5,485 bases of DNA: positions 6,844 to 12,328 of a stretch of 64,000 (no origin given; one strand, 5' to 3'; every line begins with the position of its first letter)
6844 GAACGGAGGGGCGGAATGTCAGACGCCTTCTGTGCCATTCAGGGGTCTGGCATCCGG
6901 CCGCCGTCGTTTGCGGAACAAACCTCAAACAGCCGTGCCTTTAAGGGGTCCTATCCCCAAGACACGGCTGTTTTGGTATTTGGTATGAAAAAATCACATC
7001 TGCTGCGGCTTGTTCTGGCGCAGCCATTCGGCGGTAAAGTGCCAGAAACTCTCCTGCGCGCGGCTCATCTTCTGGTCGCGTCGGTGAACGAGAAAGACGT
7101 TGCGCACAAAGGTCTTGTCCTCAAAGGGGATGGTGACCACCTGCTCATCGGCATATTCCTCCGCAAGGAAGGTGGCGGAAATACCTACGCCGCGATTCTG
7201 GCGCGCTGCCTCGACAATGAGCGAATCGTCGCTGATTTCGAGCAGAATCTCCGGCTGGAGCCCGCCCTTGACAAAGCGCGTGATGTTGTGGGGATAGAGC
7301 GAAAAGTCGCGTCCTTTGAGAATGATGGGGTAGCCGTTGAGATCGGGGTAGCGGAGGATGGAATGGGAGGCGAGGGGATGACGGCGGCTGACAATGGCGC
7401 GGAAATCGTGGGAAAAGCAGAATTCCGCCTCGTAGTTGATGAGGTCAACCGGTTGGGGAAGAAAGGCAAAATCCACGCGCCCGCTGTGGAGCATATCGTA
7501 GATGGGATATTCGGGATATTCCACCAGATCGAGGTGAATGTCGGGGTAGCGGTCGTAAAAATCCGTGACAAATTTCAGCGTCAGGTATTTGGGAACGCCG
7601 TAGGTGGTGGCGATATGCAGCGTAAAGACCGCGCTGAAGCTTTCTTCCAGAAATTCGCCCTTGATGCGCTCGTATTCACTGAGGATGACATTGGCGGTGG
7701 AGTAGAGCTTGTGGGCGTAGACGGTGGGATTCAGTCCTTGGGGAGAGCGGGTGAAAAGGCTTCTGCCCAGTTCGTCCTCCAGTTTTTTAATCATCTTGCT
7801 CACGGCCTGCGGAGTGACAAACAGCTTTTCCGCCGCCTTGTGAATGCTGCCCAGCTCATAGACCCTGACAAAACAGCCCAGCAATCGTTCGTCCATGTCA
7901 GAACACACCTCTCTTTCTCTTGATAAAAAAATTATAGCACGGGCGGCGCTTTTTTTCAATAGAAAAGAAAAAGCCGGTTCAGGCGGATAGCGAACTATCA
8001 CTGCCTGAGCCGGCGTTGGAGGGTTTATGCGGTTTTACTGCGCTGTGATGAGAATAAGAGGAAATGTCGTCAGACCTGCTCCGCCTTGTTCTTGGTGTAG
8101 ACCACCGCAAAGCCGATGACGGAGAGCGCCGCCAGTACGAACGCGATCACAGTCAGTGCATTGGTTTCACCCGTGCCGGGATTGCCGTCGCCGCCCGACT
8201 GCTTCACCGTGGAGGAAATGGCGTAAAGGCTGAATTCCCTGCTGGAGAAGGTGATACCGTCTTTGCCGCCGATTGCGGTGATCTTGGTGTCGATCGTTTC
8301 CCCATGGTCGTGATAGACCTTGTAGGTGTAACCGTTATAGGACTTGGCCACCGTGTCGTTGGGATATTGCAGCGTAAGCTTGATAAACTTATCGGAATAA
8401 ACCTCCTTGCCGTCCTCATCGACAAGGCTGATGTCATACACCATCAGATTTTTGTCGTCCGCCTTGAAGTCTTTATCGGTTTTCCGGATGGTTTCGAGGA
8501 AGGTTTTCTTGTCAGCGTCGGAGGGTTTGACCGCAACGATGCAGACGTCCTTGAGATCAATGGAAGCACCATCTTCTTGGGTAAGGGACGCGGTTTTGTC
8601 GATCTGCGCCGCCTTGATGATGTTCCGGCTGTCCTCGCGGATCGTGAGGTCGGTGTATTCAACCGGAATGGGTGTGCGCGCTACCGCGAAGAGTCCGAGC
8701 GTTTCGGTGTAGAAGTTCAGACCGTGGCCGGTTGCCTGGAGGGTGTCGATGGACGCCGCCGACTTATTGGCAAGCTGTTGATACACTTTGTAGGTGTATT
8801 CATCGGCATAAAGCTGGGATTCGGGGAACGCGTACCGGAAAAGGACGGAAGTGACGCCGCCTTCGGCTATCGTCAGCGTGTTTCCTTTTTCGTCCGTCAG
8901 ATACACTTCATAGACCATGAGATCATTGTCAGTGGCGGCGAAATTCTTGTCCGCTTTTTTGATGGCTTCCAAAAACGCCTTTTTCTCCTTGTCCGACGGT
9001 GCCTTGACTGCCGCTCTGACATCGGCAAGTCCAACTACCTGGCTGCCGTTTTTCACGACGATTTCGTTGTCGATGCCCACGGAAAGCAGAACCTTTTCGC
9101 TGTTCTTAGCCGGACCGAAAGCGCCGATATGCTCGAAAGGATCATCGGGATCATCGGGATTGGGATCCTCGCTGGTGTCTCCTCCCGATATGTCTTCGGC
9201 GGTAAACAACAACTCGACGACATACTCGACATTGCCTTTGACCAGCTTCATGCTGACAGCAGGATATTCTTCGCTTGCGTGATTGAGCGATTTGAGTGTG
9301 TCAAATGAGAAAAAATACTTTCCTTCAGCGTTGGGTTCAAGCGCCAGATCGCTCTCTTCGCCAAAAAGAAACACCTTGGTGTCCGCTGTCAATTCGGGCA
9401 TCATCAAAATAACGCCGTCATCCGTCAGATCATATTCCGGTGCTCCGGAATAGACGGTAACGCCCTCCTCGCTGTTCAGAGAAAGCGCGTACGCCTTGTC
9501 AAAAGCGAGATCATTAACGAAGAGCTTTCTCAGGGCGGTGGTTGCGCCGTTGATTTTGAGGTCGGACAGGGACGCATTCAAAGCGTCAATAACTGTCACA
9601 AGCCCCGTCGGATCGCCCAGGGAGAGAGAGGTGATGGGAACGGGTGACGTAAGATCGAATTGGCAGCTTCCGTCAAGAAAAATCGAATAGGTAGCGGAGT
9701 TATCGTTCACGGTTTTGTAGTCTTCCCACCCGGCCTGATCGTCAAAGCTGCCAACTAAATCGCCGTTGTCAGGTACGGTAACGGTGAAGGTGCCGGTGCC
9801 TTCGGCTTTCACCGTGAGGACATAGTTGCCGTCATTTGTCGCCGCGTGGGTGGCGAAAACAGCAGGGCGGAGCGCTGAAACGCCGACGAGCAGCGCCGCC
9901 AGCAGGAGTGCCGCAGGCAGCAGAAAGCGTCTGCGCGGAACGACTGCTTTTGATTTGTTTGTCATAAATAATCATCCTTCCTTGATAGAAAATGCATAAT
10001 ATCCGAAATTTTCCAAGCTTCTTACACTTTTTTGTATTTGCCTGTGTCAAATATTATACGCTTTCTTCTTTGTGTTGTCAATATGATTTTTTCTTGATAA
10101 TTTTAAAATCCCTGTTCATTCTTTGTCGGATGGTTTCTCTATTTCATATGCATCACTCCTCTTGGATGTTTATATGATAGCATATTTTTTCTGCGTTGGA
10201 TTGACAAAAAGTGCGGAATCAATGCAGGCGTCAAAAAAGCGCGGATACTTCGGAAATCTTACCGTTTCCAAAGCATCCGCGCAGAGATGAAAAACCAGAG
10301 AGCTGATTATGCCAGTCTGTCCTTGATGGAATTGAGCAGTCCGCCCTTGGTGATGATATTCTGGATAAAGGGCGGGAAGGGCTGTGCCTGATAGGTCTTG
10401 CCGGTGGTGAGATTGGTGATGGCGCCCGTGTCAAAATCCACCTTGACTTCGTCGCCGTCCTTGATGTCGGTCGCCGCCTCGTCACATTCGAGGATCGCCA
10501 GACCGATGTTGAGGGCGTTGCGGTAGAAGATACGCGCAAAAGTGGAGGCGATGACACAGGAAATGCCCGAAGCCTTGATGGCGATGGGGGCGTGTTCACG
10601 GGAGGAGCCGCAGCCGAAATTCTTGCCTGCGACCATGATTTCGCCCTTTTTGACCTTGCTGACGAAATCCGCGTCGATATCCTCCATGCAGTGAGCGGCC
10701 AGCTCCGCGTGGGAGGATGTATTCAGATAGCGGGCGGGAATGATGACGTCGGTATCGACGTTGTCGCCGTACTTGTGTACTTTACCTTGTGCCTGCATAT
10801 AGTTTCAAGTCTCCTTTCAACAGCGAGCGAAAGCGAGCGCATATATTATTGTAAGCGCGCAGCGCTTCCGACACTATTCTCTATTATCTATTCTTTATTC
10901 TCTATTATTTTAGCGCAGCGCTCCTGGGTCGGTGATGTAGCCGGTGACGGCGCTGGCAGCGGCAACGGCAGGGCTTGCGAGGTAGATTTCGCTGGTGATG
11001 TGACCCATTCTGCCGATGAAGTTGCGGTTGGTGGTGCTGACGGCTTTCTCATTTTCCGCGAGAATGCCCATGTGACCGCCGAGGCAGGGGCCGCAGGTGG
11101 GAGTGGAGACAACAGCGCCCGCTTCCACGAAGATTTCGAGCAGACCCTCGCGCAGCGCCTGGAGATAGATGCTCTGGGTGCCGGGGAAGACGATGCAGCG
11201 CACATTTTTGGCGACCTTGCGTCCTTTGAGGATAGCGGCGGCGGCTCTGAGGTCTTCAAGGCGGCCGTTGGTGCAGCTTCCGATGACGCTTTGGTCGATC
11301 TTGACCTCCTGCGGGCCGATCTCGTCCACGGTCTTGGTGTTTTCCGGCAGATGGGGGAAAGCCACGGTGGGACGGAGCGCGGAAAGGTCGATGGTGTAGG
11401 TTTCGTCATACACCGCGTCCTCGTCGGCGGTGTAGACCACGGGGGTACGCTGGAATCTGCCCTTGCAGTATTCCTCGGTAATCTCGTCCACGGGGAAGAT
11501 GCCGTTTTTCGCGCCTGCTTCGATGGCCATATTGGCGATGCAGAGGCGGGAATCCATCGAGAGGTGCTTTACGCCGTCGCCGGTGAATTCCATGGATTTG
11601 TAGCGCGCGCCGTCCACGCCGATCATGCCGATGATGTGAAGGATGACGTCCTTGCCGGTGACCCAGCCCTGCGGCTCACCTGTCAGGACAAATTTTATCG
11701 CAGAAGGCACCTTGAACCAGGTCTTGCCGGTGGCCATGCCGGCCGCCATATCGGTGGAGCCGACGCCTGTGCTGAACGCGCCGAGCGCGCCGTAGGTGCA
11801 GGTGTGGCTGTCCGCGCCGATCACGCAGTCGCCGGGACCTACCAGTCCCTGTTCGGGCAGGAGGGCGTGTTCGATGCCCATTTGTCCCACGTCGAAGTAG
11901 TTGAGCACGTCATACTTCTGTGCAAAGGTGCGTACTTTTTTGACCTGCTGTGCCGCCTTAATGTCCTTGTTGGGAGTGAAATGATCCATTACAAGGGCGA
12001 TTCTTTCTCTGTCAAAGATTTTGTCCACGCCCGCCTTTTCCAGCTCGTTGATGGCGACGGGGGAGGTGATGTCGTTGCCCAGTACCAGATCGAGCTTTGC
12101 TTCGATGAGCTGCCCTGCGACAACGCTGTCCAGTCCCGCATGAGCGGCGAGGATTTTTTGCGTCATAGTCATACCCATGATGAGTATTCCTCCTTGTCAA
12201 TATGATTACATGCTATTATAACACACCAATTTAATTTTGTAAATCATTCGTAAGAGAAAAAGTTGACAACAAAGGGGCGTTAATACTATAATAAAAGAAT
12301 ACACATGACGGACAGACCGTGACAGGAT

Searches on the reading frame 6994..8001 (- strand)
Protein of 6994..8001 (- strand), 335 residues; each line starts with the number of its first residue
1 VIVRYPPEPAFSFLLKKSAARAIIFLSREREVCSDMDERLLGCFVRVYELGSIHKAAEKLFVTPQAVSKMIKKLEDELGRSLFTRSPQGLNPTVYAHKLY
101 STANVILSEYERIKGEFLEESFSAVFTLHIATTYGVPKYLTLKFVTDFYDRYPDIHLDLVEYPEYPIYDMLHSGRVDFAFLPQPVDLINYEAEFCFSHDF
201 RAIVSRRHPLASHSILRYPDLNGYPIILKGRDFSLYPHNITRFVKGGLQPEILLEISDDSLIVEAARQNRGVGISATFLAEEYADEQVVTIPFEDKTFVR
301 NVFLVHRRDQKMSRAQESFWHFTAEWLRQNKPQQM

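Call 61: search_protein_families(library=pfam, proteins=[window:6994-8001:-], max_evalue=0.00001)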
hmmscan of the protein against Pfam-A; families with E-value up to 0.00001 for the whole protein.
window:6994-8001:- (335 aa): 2 families
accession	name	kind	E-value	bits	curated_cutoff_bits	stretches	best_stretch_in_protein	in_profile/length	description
PF03466.25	LysR_substrate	-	1.7e-32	113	28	1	127-327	7-208/209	LysR substrate binding domain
PF00126.33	HTH_1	-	5.2e-18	65.2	26.6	1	40-95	3-58/60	Bacterial regulatory helix-turn-helix protein, lysR family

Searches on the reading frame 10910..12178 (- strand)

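Call 61: search_protein_families(library=pfam, proteins=[window:10910-12178:-], max_evalue=0.00001)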
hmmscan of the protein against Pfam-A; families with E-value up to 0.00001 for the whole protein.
window:10910-12178:- (422 aa): 1 family
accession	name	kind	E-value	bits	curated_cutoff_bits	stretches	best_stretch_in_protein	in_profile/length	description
PF00330.25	Aconitase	-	2.4e-106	356.9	28.7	1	8-413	2-463/463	Aconitase family (aconitate hydratase)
